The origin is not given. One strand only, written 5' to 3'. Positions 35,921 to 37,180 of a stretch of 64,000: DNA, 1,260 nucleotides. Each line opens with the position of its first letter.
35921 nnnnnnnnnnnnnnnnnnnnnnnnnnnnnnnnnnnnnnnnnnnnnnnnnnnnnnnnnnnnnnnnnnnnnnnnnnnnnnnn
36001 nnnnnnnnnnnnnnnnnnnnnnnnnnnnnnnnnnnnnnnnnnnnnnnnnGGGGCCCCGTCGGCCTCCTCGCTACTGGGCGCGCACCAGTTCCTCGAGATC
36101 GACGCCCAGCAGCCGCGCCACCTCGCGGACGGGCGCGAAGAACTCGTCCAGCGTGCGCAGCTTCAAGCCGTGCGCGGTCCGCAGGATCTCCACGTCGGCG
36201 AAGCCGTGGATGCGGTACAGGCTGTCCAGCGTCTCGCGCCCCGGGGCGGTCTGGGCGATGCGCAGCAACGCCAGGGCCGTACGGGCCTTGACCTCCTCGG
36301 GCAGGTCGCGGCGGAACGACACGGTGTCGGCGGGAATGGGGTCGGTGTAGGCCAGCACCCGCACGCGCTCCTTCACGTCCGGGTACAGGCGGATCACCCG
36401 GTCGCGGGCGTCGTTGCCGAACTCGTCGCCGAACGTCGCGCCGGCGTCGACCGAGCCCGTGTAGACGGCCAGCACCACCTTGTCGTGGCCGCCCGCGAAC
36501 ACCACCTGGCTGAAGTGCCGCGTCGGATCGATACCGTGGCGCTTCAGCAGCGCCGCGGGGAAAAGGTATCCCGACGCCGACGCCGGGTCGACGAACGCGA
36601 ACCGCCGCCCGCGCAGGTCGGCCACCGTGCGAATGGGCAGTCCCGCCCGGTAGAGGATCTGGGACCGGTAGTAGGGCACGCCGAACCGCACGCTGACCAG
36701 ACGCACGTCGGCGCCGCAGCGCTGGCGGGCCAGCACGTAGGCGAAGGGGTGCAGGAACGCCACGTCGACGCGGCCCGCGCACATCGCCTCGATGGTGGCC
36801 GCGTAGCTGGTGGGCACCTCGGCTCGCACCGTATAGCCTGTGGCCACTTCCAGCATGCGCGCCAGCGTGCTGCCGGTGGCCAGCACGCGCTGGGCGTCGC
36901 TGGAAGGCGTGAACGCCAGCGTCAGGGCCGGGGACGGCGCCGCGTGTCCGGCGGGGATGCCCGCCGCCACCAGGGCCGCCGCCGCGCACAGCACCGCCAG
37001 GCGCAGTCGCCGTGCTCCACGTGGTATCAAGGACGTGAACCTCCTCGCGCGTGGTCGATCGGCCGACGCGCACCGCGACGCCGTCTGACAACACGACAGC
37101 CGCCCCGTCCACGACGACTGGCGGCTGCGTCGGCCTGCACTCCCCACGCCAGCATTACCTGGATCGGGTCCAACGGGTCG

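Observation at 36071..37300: TPP riboswitch controlling an orphan PhnD-family binding protein fused to the thiE-thiL-thiD operon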

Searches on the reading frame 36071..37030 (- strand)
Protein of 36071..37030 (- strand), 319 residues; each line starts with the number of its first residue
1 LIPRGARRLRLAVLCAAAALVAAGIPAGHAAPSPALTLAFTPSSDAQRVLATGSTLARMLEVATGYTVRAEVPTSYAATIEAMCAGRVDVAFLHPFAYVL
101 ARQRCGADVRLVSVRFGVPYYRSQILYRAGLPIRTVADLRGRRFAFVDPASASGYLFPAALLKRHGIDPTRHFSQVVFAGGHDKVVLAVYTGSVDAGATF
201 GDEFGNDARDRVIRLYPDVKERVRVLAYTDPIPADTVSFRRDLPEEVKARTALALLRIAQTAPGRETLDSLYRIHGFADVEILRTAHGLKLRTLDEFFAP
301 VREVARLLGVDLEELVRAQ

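Call 4: search_protein_families(library=pfam, proteins=[window:36071-37030:-], max_evalue=0.01)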
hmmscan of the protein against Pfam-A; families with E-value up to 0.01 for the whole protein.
window:36071-37030:- (319 aa): 4 families
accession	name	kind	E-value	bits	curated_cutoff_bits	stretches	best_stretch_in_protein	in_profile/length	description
PF12974.12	Phosphonate-bd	-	7.6e-63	212.5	27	1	39-280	2-237/242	ABC transporter, phosphonate, periplasmic substrate-binding protein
PF09084.16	NMT1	-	5.4e-07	30.2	20.5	1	68-202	23-150/216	NMT1/THI5 like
PF13531.11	SBP_bac_11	-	0.00018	21.8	25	1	121-230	77-182/227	Bacterial extracellular solute-binding protein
PF12727.12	PBP_like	-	0.00042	20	27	1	78-199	22-150/193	PBP superfamily domain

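Call 5: search_protein_families(library=ncbifam, proteins=[window:36071-37030:-], max_evalue=0.01)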
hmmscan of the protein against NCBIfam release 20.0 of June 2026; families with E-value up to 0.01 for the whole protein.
window:36071-37030:- (319 aa): 9 families
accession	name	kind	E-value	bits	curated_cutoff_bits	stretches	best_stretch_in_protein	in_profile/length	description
TIGR01098.1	3A0109s03R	subfamily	3.6e-58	197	112.05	1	10-255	5-250/253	phosphate/phosphite/phosphonate ABC transporter substrate-binding protein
TIGR03431.1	PhnD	equivalog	6.7e-44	150.4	261.1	1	13-278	6-269/288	phosphonate ABC transporter substrate-binding protein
TIGR04553.1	ABC_peri_selen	hypoth_equivalog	1.2e-23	83.9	250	1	39-277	5-244/266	putative selenate ABC transporter substrate-binding protein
NF049985.1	SBP_like_Rv1680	exception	5.7e-08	32.8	400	1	75-170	39-134/268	Rv1680 family SBP-like protein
TIGR02122.1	TRAP_TAXI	subfamily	2e-07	30.2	84.35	1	11-171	5-170/320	TAXI family TRAP transporter solute-binding subunit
TIGR01728.1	SsuA_fam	subfamily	3.3e-07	29.8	163.5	1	68-198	32-155/290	aliphatic sulfonate ABC transporter substrate-binding protein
NF008588.0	PRK11553.1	subfamily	7.1e-05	21.9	299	1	79-170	69-156/319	aliphatic sulfonate ABC transporter substrate-binding protein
NF045838.1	MG289_thiam_LP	equivalog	0.0029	17.1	225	0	220-258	320-358/390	ABC transporter thiamine pyrophosphate-binding lipoprotein p37/Cypl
NF040750.1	tetrathio_HK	equivalog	0.0039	15.7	750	1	123-180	99-155/555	tetrathionate respiration histidine kinase TtrS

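Call 9: find_homologous_proteins(query=window:36071-37030:-, max_evalue=1e-10)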
Query window:36071-37030:- (319 aa): 517 proteins with E <= 1e-10 among 8000 candidates; the best 120 are listed.
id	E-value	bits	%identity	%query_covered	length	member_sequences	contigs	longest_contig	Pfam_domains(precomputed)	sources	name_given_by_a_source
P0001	2.6e-185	633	97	92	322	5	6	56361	PF09084.17,PF12974.13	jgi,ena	jgi:phosphonate transport system substrate-binding protein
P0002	8.5e-163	559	88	92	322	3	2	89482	PF09084.17,PF12974.13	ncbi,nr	ncbi:MAG: phosphate/phosphite/phosphonate ABC transporter substrate-binding protein [Armatimonadota 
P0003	1.0e-156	539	78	99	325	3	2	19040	PF09084.17,PF12974.13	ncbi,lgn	-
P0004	2.1e-154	531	79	92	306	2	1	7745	PF13531.12,PF09084.17,PF12974.13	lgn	-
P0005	3.6e-154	530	79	97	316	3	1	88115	PF09084.17,PF12974.13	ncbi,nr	ncbi:MAG: phosphate/phosphite/phosphonate ABC transporter substrate-binding protein [Armatimonadota 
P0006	1.7e-145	502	77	97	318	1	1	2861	PF09084.17,PF12974.13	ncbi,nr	ncbi:MAG: phosphate/phosphite/phosphonate ABC transporter substrate-binding protein [Firmicutes bact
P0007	1.6e-135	469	75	89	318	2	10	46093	PF13531.12,PF09084.17,PF12974.13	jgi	jgi:phosphonate transport system substrate-binding protein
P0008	5.1e-135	468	74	92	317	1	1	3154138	PF13531.12,PF09084.17,PF12974.13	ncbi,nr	ncbi:MAG: phosphate/phosphite/phosphonate ABC transporter substrate-binding protein [Armatimonadota 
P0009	5.2e-135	468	71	99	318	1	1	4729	PF09084.17,PF12974.13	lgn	-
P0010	8.1e-135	467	71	97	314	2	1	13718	PF13531.12,PF09084.17,PF12974.13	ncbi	-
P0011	2.7e-134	465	74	90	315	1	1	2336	PF09084.17,PF12974.13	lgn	-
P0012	2.5e-133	462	74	90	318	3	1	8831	PF09084.17,PF12974.13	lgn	-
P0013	3.0e-132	459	69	95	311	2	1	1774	PF09084.17,PF12974.13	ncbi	-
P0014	9.8e-132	457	69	96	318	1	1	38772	PF09084.17,PF12974.13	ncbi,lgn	-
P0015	1.7e-131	456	66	97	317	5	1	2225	PF09084.17,PF12974.13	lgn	-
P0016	1.7e-131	456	70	98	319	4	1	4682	PF09084.17,PF12974.13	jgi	jgi:phosphonate transport system substrate-binding protein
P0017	2.5e-131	456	70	94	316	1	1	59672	PF13531.12,PF09084.17,PF12974.13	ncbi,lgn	-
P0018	6.6e-131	454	70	91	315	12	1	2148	PF09084.17,PF12974.13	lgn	-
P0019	1.6e-130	453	70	92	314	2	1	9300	PF09084.17,PF12974.13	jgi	jgi:phosphonate transport system substrate-binding protein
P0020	2.0e-130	453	67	97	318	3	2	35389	PF09084.17,PF12974.13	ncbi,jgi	jgi:phosphonate transport system substrate-binding protein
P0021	3.8e-130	452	67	97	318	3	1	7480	PF09084.17,PF12974.13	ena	-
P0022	4.6e-130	451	69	97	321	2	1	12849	PF09084.17,PF12974.13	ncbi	-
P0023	9.6e-130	450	69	97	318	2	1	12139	PF09084.17,PF12974.13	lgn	-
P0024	2.0e-129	449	67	95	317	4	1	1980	PF09084.17,PF12974.13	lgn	-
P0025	2.2e-129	449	67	95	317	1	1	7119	PF09084.17,PF12974.13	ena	-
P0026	5.3e-129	448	66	98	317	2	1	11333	PF09084.17,PF12974.13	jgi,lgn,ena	-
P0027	6.1e-129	448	71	93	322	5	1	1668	PF09084.17,PF12974.13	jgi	jgi:phosphonate transport system substrate-binding protein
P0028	9.1e-129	447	67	97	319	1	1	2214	PF09084.17,PF12974.13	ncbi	-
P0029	9.4e-129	447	68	95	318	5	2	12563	PF09084.17,PF12974.13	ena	-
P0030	1.7e-128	446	67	97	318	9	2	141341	PF09084.17,PF12974.13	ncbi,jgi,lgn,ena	-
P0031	3.7e-128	445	71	90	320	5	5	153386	PF09084.17,PF12974.13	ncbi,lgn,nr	ncbi:MAG: phosphate/phosphite/phosphonate ABC transporter substrate-binding protein [Armatimonadota 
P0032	3.8e-128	445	70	88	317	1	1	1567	PF09084.17,PF12974.13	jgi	jgi:phosphonate transport system substrate-binding protein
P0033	6.3e-127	441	70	90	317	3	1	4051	PF09084.17,PF12974.13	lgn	-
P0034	8.1e-127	441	73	88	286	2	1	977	PF09084.17,PF12974.13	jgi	jgi:phosphonate transport system substrate-binding protein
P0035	1.5e-126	440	68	93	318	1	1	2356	PF09084.17,PF12974.13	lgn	-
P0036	1.5e-126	440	69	90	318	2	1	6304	PF09084.17,PF12974.13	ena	-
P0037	3.0e-126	439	68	96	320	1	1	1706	PF09084.17,PF12974.13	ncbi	-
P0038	3.8e-126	438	71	89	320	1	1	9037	PF09084.17,PF12974.13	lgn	-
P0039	4.9e-126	438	66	96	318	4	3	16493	PF09084.17,PF12974.13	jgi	jgi:phosphonate transport system substrate-binding protein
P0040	5.1e-126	438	68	92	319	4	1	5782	PF09084.17,PF12974.13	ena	-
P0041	9.1e-126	437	68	90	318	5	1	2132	PF09084.17,PF12974.13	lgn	-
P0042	1.9e-125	436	68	90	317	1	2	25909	PF09084.17,PF12974.13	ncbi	-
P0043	2.7e-125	436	68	93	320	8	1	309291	PF09084.17,PF12974.13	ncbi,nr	ncbi:MAG: phosphate/phosphite/phosphonate ABC transporter substrate-binding protein [bacterium]|nr:p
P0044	2.9e-125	436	71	89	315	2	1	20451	PF09084.17,PF12974.13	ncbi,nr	ncbi:MAG: phosphate/phosphite/phosphonate ABC transporter substrate-binding protein [Armatimonadota 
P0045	3.2e-125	435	64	99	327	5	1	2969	PF09084.17,PF12974.13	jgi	jgi:phosphonate transport system substrate-binding protein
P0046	3.5e-125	435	65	96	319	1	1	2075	PF09084.17,PF12974.13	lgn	-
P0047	1.4e-124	433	68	92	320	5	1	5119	PF09084.17,PF12974.13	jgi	jgi:phosphonate transport system substrate-binding protein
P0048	1.5e-124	433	66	97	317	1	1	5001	PF09084.17,PF12974.13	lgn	-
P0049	1.4e-123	430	66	96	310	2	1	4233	PF09084.17,PF12974.13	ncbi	-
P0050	1.7e-123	430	67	93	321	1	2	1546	PF09084.17,PF12974.13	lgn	-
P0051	5.7e-123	428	66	94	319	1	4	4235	PF09084.17,PF12974.13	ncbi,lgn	-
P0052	5.8e-122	425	66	96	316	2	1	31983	PF09084.17,PF12974.13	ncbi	-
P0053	9.1e-122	424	66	93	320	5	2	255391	PF09084.17,PF12974.13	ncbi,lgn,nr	ncbi:MAG: phosphate/phosphite/phosphonate ABC transporter substrate-binding protein [Armatimonadetes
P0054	1.3e-121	424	65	93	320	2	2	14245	PF09084.17,PF12974.13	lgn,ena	-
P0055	1.6e-121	423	68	91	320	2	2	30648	PF09084.17,PF12974.13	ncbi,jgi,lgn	jgi:phosphonate transport system substrate-binding protein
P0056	1.4e-120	420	64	97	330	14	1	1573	PF09084.17,PF12974.13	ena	-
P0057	1.6e-120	420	63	97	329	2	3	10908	PF09084.17,PF12974.13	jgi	jgi:phosphonate transport system substrate-binding protein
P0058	2.0e-119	416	69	89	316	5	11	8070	PF09084.17,PF12974.13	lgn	-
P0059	2.2e-119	416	67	91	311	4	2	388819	PF09084.17,PF12974.13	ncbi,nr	ncbi:MAG: phosphate/phosphite/phosphonate ABC transporter substrate-binding protein [Armatimonadota 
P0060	1.8e-118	413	68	89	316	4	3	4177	PF09084.17,PF12974.13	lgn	-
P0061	5.8e-118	412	65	97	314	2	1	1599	PF09084.17,PF12974.13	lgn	-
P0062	6.7e-118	411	61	98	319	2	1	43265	PF12974.13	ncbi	ncbi:MAG: phosphate/phosphite/phosphonate ABC transporter substrate-binding protein [Armatimonadota 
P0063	1.1e-116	407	90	65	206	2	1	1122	PF12974.13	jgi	jgi:phosphonate transport system substrate-binding protein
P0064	1.4e-116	407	63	97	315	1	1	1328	PF09084.17,PF12974.13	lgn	-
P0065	2.9e-116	406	63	97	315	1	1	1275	PF09084.17,PF12974.13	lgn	-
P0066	9.5e-116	404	65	89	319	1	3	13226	PF09084.17,PF12974.13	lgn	-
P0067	1.6e-115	404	67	89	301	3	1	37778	PF09084.17,PF12974.13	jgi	jgi:phosphonate transport system substrate-binding protein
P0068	1.5e-106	374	62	88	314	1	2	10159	PF09084.17,PF12974.13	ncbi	-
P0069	2.1e-105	370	61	92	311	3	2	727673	PF09084.17,PF12974.13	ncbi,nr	ncbi:MAG: phosphate/phosphite/phosphonate ABC transporter substrate-binding protein [Armatimonadota 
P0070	1.3e-104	368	55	97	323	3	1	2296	PF13379.12,PF09084.17,PF16868.11,PF12974.13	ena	-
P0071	3.4e-104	366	64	89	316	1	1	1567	PF12974.13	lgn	-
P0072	9.5e-104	365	57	97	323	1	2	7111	PF12974.13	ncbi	-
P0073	2.9e-103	363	55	97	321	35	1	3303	PF09084.17,PF12974.13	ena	-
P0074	3.4e-103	363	59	90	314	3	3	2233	PF09084.17,PF12974.13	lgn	-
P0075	3.8e-102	360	56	92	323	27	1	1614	PF12974.13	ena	-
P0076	5.4e-102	359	55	95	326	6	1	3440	PF09084.17,PF12974.13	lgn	-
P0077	6.2e-102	359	55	96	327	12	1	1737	PF09084.17,PF12974.13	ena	-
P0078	9.7e-102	358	55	92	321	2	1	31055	PF09084.17,PF12974.13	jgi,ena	-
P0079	2.4e-101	357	57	90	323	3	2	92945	PF09084.17,PF12974.13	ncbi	-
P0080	8.0e-101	355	55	97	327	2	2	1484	PF09084.17,PF12974.13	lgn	-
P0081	1.3e-100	355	57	94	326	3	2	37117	PF09084.17,PF12974.13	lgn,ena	-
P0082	1.5e-100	354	53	98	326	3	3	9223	PF09084.17,PF12974.13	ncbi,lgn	-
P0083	2.5e-100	354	58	90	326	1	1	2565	PF09084.17,PF12974.13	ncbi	-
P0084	5.5e-100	353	56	96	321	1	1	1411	PF09084.17,PF12974.13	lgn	-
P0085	2.2e-99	351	57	90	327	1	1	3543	PF09084.17,PF12974.13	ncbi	-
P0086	5.0e-99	349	56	90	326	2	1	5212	PF09084.17,PF12974.13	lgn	-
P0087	1.4e-98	348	55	90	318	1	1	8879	PF09084.17,PF12974.13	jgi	jgi:phosphonate transport system substrate-binding protein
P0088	2.3e-98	347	58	88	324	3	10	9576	PF09084.17,PF12974.13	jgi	jgi:phosphonate transport system substrate-binding protein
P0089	2.5e-98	347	54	97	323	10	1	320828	PF09084.17,PF12974.13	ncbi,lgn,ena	-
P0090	3.7e-97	343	60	88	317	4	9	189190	PF12974.13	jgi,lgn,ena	-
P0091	4.0e-97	343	57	88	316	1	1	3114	PF09084.17,PF12974.13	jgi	jgi:phosphonate transport system substrate-binding protein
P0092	5.3e-97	343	54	96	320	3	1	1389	PF09084.17,PF12974.13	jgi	-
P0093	5.7e-97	343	56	90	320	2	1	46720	PF09084.17,PF12974.13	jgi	-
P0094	3.4e-96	340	60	91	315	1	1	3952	PF12974.13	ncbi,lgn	-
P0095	6.0e-96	339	58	86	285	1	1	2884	PF09084.17,PF12974.13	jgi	jgi:phosphonate transport system substrate-binding protein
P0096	1.6e-95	338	53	90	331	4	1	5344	PF09084.17,PF12974.13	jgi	jgi:phosphonate transport system substrate-binding protein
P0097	7.6e-95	336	53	97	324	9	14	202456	PF09084.17,PF12974.13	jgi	jgi:phosphonate transport system substrate-binding protein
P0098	6.1e-94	333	61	82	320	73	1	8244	PF09084.17,PF12974.13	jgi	jgi:phosphonate transport system substrate-binding protein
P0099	1.2e-93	332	56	88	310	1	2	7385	PF12727.13,PF09084.17,PF12974.13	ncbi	-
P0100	1.2e-93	332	54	90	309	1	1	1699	PF13531.12,PF12727.13,PF09084.17,PF12974.13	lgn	-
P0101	2.7e-93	331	54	90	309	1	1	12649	PF13531.12,PF12727.13,PF09084.17,PF12974.13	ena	-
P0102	2.8e-93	331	54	88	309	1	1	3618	PF13531.12,PF12727.13,PF09084.17,PF12974.13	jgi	-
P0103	3.7e-93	330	54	90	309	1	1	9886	PF13531.12,PF12727.13,PF09084.17,PF12974.13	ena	-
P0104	7.6e-93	329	55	92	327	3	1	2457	PF12974.13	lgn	-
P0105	1.1e-92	329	50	97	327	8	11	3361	PF09084.17,PF12974.13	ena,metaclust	metaclust:\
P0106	3.7e-92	327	54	90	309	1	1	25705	PF13531.12,PF12727.13,PF09084.17,PF12974.13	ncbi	-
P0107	5.5e-92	326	53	90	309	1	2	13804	PF13531.12,PF12727.13,PF09084.17,PF12974.13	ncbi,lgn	-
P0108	8.9e-92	326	54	88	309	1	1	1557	PF13531.12,PF12727.13,PF09084.17,PF12974.13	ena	-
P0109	1.3e-91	325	54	98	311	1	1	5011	PF12727.13,PF09084.17,PF12974.13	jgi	jgi:phosphonate transport system substrate-binding protein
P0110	1.9e-91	325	54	96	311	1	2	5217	PF12727.13,PF09084.17,PF12974.13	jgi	jgi:phosphonate transport system substrate-binding protein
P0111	4.5e-90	320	53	88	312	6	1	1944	PF12727.13,PF09084.17,PF12974.13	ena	-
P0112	5.1e-90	320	52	90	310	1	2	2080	PF09084.17,PF12974.13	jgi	jgi:phosphonate transport system substrate-binding protein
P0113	5.3e-90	320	51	92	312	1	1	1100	PF12727.13,PF09084.17,PF12974.13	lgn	-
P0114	5.9e-90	320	52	96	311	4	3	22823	PF13531.12,PF12727.13,PF09084.17,PF12974.13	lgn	-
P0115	6.2e-90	320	50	97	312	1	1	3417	PF12727.13,PF09084.17,PF12974.13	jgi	-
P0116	7.9e-90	319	51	97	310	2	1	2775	PF12727.13,PF09084.17,PF12974.13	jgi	jgi:phosphonate transport system substrate-binding protein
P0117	9.7e-90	319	55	90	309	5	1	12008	PF12727.13,PF09084.17,PF12974.13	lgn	-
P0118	1.1e-89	319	53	88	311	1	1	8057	PF12727.13,PF09084.17,PF12974.13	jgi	jgi:phosphonate transport system substrate-binding protein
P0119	1.2e-89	319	52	90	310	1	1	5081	PF09084.17,PF12974.13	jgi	jgi:phosphonate transport system substrate-binding protein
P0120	1.3e-89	319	50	99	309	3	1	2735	PF13531.12,PF12727.13,PF12974.13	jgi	jgi:phosphonate transport system substrate-binding protein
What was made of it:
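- The NMT1 hit is a clan-level cross-match shared by the canonical paralogues (call 9).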

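Call 13: find_related_loci(query=A1, collection=genome_contigs, flank=10000)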
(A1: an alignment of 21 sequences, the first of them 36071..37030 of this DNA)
Query A1 (319 aa) in genome_contigs; peptide patterns used: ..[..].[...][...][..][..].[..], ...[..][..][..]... (x = any residue, [..] = any of these).
599 stretches matched a pattern; 566 encode a relative of the query (tblastn E <= 1e-3); the best 80 are kept; 80 distinct loci.
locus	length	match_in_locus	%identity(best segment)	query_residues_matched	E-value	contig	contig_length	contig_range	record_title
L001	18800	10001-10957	96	1-319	0e+0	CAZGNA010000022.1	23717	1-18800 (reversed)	MAG TPA_asm: uncultured bacterium isolate binchicken_co30_89 genome assembly, contig: NODE_1644_length_23717_cov_7.96682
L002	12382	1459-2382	79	12-319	5e-160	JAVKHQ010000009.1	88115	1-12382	MAG: Candidatus Fervidifonticultor sextus isolate HHBFW-2_201803_bins_99 HHBFW-2_201803_bins_99_scaffold_9, whole genome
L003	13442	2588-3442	81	35-319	9e-155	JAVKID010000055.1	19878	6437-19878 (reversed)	MAG: Candidatus Fervidifonticultor octavus isolate JZ-2_201709_bins_164 JZ-2_201709_bins_164_scaffold_55, whole genome s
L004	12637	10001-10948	69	5-317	6e-140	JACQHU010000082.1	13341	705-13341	MAG: Armatimonadetes bacterium isolate NC_groundwater_1107_Ag_S2p5_69_169 S_2p5_S6_coassembly_k141_1976339, whole genome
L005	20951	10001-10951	68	5-317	3e-138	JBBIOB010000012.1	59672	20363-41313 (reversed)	MAG: Armatimonadota bacterium isolate ESF170215_bin_27 NODE_357_length_59672_cov_3.15676, whole genome shotgun sequence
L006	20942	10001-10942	67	8-317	2e-137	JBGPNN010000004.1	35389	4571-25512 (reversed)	MAG: bacterium isolate OBJ_0618_7090110_213 k141_6219148_length_35389_cov_13.8356, whole genome shotgun sequence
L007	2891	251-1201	66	1-317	4e-139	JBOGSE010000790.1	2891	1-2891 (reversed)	MAG: bacterium isolate M3-S_metawrap_bin.18 k127_2198188, whole genome shotgun sequence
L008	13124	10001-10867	70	30-317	3e-133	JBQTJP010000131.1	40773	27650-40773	MAG: Armatimonadota bacterium isolate SAR42 c_000000125004, whole genome shotgun sequence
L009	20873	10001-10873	71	30-317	7e-133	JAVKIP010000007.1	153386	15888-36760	MAG: Candidatus Fervidifonticultor secundus isolate JZ-2_201808_bins_221 JZ-2_201808_bins_221_scaffold_7, whole genome s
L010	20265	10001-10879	68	31-317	8e-131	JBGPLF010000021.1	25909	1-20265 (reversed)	MAG: bacterium isolate OBJ_0618_7090110_269 k141_10703192_length_25909_cov_10.0000, whole genome shotgun sequence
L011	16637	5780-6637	71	35-319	4e-129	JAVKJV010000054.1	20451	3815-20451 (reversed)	MAG: Candidatus Fervidifonticultor quartus isolate JZ-4_201709_bins_106 JZ-4_201709_bins_106_scaffold_54, whole genome s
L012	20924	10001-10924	66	13-317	6e-128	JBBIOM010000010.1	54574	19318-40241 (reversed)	MAG: Armatimonadota bacterium isolate EPS170215_bin_28 NODE_419_length_54574_cov_32.391827, whole genome shotgun sequenc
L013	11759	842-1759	66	20-317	7e-127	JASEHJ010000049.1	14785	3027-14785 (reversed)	MAG: bacterium isolate Yes70-20 NODE_49_length_14785_cov_6.231908, whole genome shotgun sequence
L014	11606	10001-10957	64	1-317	9e-127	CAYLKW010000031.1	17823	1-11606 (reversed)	MAG TPA_asm: uncultured bacterium isolate SRP257756_co1_1 genome assembly, contig: NODE_2669_length_17823_cov_11.833352,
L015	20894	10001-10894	68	27-316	2e-126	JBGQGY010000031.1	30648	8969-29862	MAG: bacterium isolate OBJ2_061818_090_16 k141_899270_length_30648_cov_17.4035, whole genome shotgun sequence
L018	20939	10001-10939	65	2-312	2e-124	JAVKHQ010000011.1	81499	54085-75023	MAG: Candidatus Fervidifonticultor sextus isolate HHBFW-2_201803_bins_99 HHBFW-2_201803_bins_99_scaffold_11, whole genom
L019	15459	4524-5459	61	5-317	3e-124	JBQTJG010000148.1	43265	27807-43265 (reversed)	MAG: Armatimonadota bacterium isolate SAR307 c_000000234818, whole genome shotgun sequence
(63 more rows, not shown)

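Call 18: search_protein_families(library=pfam, proteins=[L003:3465-5066:+, L003:5095-6309:+, L003:1079-2236:+, L003:2588-3445:+], max_evalue=0.001)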
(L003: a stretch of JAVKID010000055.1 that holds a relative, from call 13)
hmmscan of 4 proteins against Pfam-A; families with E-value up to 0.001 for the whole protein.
L003:3465-5066:+ (533 aa): 0 families

L003:5095-6309:+ (404 aa): 2 families
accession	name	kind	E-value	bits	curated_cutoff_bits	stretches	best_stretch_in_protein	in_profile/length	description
PF02110.20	HK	-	1.6e-63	214.8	27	1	137-392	1-246/247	Hydroxyethylthiazole kinase family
PF01256.23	Carb_kinase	-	2.4e-06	27.7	27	1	161-363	40-226/242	NAD(P)H-hydrate dehydratase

L003:1079-2236:+ (385 aa): 4 families
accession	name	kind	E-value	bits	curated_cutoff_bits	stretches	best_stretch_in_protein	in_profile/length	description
PF13561.12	adh_short_C2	-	2.4e-62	211.1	27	1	143-372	6-234/236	Enoyl-(Acyl carrier protein) reductase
PF00106.31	adh_short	-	1.4e-49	168.7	26.6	1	134-322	1-192/195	short chain dehydrogenase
PF08659.16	KR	-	1.2e-10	42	22.6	1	136-284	3-154/180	KR domain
PF23441.1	SDR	-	3.8e-05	23.6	27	1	133-372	7-254/258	SDR-like rossmann domain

L003:2588-3445:+ (285 aa): 4 families
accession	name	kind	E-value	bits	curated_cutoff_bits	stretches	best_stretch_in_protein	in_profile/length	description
PF12974.12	Phosphonate-bd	-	2.8e-56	191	27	1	5-246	2-237/242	ABC transporter, phosphonate, periplasmic substrate-binding protein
PF09084.16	NMT1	-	7.2e-05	23.2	20.5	1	33-166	22-148/216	NMT1/THI5 like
PF12727.12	PBP_like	-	0.0002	21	27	1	90-165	72-150/193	PBP superfamily domain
PF13531.11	SBP_bac_11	-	0.00056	20.2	25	1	90-185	82-184/227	Bacterial extracellular solute-binding protein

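Call 22: search_protein_families(library=pfam, proteins=[L003:3481-4941:+], max_evalue=1)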
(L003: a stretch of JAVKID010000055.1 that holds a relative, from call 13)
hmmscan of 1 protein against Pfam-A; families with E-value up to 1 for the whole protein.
L003:3481-4941:+ (486 aa): 2 families
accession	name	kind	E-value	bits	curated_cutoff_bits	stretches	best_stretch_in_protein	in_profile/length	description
PF00474.23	SSF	-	4.6e-16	59.1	22.8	1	38-419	4-406/406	Sodium:solute symporter family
PF05350.17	GSK-3_bind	-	0.53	10.1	25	0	426-482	113-167/238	Glycogen synthase kinase-3 binding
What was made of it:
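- Closest known: ThiV. Same: An SSF-family gene sits right after the SBP in L002 and L003 (call 22).
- In L002 and L003 the SBP sits beside an SSF symporter and thiM, which suggests two uptake routes for the two moieties (calls 18, 22).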

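Call 23: search_protein_families(library=ncbifam, proteins=[L003:3481-4941:+], max_evalue=1)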
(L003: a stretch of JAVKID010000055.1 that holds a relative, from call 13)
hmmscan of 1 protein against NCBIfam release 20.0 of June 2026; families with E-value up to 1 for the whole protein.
L003:3481-4941:+ (486 aa): 1 family
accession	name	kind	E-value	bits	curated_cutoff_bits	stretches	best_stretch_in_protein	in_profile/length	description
TIGR00813.1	sss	superfamily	1.2e-26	93.7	184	1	35-419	1-411/411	sodium/solute symporter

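Call 25: find_encoding_contigs(protein=P0008, flank=7000, max_places=2)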
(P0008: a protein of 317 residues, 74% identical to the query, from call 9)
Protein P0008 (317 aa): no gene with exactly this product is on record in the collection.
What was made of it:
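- Tried and rejected: The look-up of P0008 (on a 3.15-Mb contig) returned nothing (call 25).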
